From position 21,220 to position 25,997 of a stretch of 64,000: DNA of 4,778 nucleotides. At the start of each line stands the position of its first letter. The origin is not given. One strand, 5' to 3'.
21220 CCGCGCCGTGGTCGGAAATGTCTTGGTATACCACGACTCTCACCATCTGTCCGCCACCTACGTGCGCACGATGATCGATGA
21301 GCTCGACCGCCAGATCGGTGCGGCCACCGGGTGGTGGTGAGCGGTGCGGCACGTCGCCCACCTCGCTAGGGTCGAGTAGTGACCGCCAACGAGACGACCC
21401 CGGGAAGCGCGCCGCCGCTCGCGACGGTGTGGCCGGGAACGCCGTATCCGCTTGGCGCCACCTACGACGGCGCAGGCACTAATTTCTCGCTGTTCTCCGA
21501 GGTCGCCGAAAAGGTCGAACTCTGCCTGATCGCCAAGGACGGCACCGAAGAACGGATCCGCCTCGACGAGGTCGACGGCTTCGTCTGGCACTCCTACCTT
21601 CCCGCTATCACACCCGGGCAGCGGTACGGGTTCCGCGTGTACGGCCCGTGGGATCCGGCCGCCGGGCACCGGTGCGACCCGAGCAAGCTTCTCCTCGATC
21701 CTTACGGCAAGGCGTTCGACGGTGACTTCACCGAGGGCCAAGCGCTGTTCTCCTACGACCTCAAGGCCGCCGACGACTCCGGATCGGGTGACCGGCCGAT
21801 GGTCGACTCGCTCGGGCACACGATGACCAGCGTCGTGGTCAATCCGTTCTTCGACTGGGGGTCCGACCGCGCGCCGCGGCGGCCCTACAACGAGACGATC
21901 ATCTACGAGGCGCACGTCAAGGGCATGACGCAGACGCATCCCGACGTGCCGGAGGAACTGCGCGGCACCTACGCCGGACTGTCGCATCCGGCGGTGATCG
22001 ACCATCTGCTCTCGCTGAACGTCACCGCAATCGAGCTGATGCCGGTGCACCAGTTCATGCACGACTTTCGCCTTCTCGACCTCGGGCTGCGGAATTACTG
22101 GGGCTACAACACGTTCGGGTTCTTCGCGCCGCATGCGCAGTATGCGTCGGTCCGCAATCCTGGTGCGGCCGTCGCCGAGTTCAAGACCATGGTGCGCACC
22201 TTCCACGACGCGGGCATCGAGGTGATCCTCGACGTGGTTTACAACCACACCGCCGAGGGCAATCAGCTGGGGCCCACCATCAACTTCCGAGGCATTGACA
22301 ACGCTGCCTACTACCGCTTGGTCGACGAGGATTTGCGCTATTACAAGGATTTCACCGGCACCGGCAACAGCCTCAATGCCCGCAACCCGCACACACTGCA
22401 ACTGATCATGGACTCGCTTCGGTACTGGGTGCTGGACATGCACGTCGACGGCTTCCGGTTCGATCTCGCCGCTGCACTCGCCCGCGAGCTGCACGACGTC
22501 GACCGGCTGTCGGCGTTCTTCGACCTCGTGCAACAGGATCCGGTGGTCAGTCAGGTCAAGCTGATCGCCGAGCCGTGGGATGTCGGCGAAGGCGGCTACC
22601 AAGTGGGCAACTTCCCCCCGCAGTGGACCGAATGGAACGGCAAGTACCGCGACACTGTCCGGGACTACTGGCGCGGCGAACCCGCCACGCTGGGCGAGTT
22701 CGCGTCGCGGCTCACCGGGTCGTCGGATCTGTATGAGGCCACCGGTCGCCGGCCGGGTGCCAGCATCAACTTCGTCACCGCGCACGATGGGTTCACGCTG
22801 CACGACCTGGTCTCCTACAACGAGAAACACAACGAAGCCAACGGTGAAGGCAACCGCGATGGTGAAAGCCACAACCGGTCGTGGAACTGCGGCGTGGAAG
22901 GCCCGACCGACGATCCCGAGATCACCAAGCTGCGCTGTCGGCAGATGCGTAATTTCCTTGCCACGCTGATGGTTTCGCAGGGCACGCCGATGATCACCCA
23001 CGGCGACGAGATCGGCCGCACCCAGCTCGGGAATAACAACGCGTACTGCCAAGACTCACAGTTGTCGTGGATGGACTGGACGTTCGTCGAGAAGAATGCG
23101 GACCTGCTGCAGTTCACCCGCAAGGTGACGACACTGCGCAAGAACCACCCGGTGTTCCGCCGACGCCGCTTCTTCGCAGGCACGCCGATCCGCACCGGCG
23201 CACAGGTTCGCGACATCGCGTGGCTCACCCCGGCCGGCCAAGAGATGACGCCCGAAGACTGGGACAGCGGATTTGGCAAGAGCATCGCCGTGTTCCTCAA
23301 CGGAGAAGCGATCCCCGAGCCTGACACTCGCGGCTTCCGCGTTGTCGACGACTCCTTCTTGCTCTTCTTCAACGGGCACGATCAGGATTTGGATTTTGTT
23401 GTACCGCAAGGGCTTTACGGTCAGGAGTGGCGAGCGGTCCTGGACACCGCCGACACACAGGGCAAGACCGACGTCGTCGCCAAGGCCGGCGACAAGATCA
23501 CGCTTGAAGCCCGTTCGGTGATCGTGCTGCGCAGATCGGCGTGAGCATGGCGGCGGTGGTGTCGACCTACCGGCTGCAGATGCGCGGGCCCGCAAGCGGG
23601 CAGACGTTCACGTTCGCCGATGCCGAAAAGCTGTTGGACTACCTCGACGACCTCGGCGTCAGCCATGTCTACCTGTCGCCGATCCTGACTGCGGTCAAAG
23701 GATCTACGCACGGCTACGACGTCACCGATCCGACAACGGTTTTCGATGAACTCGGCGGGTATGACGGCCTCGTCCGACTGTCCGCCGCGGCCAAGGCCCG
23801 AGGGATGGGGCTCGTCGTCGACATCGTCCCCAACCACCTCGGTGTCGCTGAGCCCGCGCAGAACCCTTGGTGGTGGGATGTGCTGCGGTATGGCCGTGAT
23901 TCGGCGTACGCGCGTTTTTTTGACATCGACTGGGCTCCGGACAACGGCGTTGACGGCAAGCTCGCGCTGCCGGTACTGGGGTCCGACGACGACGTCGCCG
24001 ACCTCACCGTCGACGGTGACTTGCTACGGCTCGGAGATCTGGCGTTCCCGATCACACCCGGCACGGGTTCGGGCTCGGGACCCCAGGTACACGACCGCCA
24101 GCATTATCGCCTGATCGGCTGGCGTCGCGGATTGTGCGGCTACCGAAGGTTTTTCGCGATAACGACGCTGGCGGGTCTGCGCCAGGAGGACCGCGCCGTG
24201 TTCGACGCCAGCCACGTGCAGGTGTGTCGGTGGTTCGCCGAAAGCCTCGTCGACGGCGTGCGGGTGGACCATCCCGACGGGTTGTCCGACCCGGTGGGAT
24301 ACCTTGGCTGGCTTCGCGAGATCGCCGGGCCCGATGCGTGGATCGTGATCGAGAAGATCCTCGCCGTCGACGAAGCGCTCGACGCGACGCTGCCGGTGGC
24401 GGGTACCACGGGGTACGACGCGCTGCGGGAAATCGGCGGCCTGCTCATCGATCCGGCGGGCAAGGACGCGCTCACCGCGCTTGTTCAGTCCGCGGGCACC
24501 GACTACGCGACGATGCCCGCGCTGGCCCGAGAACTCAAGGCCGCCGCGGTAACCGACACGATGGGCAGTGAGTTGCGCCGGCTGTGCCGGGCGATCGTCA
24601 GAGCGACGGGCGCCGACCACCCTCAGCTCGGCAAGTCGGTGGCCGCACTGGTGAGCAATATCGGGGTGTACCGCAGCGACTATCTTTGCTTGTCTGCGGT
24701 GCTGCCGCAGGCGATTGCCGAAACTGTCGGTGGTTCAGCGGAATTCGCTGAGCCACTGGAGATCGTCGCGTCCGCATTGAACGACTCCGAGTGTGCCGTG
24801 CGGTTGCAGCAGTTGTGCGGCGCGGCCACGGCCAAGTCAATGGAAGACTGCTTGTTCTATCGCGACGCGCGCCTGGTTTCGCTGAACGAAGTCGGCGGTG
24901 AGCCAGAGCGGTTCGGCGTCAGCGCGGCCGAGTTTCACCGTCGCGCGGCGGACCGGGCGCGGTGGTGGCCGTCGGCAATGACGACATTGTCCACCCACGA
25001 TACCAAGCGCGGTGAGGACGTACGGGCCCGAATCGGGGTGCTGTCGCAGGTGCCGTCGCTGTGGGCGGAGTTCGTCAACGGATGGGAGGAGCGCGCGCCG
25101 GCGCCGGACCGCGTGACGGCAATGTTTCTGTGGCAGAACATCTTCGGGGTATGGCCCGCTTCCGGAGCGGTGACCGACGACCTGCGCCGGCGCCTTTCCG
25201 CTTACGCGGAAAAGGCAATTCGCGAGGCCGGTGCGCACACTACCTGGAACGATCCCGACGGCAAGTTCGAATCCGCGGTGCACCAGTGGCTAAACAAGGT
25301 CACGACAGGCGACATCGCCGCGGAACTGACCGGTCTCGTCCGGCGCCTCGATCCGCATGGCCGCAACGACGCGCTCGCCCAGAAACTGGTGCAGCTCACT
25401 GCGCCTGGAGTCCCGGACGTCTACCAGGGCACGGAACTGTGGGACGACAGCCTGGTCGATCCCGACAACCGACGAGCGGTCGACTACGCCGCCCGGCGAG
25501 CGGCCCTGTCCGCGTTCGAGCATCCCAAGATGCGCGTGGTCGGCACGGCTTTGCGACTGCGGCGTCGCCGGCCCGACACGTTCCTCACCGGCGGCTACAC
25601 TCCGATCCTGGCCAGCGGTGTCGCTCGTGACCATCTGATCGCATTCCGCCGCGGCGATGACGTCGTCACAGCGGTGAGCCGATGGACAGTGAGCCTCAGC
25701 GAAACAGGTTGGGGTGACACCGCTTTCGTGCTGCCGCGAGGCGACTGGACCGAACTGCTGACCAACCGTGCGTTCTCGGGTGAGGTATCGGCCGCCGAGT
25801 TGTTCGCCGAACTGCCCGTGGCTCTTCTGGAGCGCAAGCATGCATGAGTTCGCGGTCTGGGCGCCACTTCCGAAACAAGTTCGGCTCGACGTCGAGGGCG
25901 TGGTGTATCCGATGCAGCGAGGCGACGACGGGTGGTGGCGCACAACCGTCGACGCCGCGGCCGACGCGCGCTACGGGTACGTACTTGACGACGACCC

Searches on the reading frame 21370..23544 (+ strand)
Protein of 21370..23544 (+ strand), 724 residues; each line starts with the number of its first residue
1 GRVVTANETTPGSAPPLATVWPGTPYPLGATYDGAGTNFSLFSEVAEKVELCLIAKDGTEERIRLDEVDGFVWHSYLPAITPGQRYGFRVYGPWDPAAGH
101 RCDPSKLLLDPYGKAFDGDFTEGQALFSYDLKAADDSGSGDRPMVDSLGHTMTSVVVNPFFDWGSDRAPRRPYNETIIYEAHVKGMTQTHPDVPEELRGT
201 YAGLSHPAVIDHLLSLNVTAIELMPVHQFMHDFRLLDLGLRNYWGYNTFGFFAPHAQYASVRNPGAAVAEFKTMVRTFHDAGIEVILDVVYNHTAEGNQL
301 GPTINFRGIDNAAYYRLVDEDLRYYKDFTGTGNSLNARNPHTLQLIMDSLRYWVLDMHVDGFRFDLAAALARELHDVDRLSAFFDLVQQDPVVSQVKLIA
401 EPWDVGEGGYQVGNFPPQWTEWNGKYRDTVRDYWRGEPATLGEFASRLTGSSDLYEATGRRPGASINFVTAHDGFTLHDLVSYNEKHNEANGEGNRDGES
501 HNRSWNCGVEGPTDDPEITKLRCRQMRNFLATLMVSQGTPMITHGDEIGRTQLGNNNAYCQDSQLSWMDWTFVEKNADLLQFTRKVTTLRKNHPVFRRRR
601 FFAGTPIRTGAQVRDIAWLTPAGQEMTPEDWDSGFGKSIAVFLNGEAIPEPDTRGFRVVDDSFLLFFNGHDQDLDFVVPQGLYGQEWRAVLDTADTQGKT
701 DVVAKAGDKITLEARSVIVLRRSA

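Call 55: search_protein_families(library=pfam, max_evalue=0.000001, proteins=[window:21370-23544:+])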
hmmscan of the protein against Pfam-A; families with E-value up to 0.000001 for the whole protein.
window:21370-23544:+ (724 aa): 2 families
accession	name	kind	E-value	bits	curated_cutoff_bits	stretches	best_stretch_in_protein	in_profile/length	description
PF02922.24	CBM_48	-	1.7e-20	73.5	22.4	1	27-113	1-83/83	Carbohydrate-binding module 48 (Isoamylase N-terminal domain)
PF00128.31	Alpha-amylase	-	3.6e-16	59.9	22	1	324-555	148-361/446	Alpha amylase, catalytic domain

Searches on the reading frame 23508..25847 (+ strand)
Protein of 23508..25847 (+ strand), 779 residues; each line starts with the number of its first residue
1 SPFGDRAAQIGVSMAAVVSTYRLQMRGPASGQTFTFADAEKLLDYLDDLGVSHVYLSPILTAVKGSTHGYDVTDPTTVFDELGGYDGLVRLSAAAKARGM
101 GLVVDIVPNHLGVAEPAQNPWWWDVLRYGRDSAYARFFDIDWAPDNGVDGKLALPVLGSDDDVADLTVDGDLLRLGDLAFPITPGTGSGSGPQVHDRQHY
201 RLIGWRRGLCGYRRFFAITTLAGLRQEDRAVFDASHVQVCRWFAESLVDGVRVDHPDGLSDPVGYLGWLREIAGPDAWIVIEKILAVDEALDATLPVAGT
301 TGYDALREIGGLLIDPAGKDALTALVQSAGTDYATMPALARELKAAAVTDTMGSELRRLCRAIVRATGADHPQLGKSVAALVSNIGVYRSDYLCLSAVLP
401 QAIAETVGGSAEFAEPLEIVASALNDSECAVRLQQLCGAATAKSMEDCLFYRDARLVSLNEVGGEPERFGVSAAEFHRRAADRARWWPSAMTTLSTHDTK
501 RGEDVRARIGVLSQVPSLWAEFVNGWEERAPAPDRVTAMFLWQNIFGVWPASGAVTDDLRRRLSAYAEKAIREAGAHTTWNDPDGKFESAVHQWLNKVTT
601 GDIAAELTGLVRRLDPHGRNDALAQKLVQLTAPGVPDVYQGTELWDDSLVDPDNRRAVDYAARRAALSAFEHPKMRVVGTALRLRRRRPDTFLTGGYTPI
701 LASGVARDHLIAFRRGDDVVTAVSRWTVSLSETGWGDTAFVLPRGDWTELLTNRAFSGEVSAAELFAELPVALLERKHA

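Call 55: search_protein_families(library=pfam, max_evalue=0.000001, proteins=[window:23508-25847:+])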
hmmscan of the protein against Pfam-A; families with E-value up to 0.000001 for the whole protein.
window:23508-25847:+ (779 aa): 1 family
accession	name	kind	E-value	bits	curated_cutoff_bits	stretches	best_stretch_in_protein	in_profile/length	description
PF00128.31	Alpha-amylase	-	4.2e-17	62.9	22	1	43-155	25-115/446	Alpha amylase, catalytic domain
